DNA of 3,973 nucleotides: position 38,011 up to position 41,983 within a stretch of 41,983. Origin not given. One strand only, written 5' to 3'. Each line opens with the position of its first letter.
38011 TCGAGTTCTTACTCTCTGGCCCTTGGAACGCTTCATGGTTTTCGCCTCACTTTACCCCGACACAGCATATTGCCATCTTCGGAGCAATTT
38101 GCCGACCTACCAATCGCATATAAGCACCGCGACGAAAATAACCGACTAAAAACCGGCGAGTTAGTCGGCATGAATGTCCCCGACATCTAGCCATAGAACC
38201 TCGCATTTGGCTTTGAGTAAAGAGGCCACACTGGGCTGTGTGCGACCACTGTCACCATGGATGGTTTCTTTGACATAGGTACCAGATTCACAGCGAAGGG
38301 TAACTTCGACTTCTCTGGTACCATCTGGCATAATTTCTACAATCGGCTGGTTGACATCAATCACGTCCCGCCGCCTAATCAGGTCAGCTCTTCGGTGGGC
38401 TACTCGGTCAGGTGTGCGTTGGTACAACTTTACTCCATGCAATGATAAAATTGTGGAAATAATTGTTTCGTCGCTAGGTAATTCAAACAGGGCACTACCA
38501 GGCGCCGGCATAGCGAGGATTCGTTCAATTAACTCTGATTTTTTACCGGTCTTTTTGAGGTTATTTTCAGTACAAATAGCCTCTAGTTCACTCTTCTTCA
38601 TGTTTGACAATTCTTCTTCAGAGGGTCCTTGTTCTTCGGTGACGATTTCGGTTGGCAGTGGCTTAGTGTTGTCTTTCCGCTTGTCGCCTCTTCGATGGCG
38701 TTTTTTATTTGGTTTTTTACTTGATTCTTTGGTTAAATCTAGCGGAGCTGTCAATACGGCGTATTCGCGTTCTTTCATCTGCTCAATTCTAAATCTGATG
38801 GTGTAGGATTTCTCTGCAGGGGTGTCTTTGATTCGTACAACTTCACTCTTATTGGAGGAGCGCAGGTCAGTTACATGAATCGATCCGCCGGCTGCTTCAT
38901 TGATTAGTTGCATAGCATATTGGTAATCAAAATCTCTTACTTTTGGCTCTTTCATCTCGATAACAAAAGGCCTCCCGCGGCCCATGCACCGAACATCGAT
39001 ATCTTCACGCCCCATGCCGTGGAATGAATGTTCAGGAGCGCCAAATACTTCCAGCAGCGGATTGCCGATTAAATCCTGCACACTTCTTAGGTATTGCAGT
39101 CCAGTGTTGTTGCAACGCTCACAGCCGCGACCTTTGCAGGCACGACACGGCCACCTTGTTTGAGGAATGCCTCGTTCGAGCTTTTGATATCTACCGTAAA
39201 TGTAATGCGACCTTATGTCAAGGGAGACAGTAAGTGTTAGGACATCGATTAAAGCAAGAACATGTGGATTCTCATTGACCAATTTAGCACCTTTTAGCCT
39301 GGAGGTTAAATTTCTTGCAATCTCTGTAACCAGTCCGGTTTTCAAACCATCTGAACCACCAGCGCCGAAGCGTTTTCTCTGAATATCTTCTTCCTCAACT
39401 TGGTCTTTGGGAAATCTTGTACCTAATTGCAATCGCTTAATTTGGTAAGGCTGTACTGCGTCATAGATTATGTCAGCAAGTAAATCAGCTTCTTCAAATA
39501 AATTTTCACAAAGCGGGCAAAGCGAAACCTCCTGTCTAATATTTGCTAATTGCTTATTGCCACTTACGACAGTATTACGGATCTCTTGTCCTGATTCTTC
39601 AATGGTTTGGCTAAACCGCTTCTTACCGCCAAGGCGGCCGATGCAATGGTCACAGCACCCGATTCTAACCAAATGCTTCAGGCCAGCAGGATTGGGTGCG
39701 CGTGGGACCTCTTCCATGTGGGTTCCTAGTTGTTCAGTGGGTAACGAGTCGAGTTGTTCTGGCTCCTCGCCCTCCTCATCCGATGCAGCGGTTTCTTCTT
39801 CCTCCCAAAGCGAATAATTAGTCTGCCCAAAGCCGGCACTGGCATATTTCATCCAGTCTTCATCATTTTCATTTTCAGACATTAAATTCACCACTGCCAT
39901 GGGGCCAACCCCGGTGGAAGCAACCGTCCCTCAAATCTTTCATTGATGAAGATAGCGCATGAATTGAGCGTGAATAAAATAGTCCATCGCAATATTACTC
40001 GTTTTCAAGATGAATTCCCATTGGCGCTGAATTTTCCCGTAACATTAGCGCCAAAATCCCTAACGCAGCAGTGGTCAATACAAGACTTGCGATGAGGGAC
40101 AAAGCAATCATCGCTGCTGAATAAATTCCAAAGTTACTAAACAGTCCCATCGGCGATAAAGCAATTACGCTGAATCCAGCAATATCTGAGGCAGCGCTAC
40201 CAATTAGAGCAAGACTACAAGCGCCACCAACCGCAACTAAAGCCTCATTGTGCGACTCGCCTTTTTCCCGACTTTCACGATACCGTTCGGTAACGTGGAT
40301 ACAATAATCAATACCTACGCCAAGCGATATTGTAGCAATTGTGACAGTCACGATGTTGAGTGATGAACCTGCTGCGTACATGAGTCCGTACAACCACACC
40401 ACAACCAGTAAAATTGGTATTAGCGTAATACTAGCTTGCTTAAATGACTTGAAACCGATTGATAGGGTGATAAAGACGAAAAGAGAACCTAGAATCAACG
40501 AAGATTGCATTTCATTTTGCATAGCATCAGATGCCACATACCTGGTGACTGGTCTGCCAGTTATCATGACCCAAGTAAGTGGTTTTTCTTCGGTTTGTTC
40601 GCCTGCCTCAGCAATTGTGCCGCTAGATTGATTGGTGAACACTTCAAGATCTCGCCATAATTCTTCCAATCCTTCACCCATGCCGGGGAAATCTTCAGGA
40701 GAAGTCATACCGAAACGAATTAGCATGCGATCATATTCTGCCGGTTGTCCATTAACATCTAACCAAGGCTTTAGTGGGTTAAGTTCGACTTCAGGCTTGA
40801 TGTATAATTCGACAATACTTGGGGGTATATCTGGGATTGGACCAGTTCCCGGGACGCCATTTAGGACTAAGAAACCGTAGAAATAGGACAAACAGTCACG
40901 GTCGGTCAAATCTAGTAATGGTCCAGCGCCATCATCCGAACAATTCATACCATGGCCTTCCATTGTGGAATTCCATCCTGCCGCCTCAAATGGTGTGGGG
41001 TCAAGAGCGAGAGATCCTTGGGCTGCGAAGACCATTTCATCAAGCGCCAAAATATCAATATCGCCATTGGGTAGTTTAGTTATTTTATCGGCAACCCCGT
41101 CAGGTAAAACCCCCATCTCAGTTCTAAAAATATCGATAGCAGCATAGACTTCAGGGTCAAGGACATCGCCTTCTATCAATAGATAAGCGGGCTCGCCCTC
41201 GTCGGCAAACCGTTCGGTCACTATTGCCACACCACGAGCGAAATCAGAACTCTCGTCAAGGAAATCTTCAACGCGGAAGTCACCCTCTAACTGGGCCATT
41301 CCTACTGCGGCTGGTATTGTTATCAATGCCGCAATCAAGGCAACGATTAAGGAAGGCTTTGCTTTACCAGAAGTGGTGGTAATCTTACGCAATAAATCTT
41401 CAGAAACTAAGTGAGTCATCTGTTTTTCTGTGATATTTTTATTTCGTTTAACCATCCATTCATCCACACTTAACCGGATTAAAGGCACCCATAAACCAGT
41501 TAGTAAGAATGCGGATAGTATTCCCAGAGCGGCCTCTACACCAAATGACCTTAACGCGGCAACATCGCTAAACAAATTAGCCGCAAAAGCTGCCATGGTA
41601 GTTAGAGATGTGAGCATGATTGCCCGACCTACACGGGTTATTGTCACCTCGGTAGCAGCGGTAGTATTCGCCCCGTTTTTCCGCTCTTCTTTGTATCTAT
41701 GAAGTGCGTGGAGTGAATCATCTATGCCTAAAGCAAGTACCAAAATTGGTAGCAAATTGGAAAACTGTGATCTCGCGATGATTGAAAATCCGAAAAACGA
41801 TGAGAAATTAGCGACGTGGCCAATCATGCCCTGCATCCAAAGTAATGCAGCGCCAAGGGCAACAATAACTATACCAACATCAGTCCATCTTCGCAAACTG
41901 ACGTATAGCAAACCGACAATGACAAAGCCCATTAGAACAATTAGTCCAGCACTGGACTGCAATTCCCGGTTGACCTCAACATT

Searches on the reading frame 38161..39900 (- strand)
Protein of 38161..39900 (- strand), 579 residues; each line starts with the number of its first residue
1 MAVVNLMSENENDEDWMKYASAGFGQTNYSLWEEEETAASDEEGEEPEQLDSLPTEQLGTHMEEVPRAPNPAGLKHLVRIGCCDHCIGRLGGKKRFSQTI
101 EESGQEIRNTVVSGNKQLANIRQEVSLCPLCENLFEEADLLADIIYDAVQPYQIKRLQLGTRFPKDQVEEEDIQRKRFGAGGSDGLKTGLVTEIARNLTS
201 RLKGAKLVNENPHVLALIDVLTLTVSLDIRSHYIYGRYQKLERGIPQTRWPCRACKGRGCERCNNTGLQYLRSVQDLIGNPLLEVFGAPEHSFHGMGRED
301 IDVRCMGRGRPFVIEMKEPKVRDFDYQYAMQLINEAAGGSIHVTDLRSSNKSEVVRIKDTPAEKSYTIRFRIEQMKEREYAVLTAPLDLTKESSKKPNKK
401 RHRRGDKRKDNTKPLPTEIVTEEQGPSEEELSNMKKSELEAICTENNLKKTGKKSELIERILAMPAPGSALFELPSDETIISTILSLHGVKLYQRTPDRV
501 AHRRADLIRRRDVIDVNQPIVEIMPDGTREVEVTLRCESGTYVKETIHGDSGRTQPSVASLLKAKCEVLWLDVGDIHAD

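Call 79: search_protein_families(library=pfam, proteins=[window:38161-39900:-], max_evalue=0.00001)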
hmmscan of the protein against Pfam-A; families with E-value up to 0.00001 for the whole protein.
window:38161-39900:- (579 aa): 3 families
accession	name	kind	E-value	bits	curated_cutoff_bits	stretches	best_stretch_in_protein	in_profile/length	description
PF21238.2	Pus10_C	-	4.3e-60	203.6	27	2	233-407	1-167/232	Pus10, C-terminal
PF02037.33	SAP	-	1.1e-08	34.9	23.9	1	431-462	2-33/37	SAP domain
PF22023.1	Pus10_THUMP_arc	-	3.4e-07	30.8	28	1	142-219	2-78/78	Pus10 THUMP domain, archaeal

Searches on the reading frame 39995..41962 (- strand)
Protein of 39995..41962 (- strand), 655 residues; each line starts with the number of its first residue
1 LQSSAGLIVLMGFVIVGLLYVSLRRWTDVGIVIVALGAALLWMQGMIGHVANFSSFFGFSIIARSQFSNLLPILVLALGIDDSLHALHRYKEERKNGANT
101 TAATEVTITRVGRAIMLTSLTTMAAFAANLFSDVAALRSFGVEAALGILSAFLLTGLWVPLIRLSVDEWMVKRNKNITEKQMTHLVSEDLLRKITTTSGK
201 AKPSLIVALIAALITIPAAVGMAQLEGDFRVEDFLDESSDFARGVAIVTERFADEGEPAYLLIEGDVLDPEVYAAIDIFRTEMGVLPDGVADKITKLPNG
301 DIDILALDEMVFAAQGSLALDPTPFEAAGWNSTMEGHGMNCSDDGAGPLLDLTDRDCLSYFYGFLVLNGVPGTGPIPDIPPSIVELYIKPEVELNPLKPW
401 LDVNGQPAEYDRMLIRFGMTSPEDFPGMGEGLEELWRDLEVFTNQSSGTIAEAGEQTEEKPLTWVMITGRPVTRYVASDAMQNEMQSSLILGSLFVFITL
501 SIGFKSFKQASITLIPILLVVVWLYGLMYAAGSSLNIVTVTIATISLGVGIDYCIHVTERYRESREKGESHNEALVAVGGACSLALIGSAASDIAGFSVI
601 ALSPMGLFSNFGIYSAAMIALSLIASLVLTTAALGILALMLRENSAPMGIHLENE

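Call 79: search_protein_families(library=pfam, proteins=[window:39995-41962:-], max_evalue=0.00001)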
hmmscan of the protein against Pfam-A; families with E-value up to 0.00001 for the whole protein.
window:39995-41962:- (655 aa): 4 families
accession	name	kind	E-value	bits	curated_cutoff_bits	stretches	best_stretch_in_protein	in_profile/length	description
PF03176.21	MMPL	-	3.1e-25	89.2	20.5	2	446-637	106-302/333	MMPL family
PF02460.24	Patched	-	3.2e-12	46.9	23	1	7-154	2-145/156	Patched SSD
PF12349.14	Sterol-sensing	-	5.6e-12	46.2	22.3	1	50-158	21-128/153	Sterol-sensing domain of SREBP cleavage-activation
PF00873.25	ACR_tran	-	7.9e-07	27.6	28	1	483-637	331-489/1021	AcrB/AcrD/AcrF family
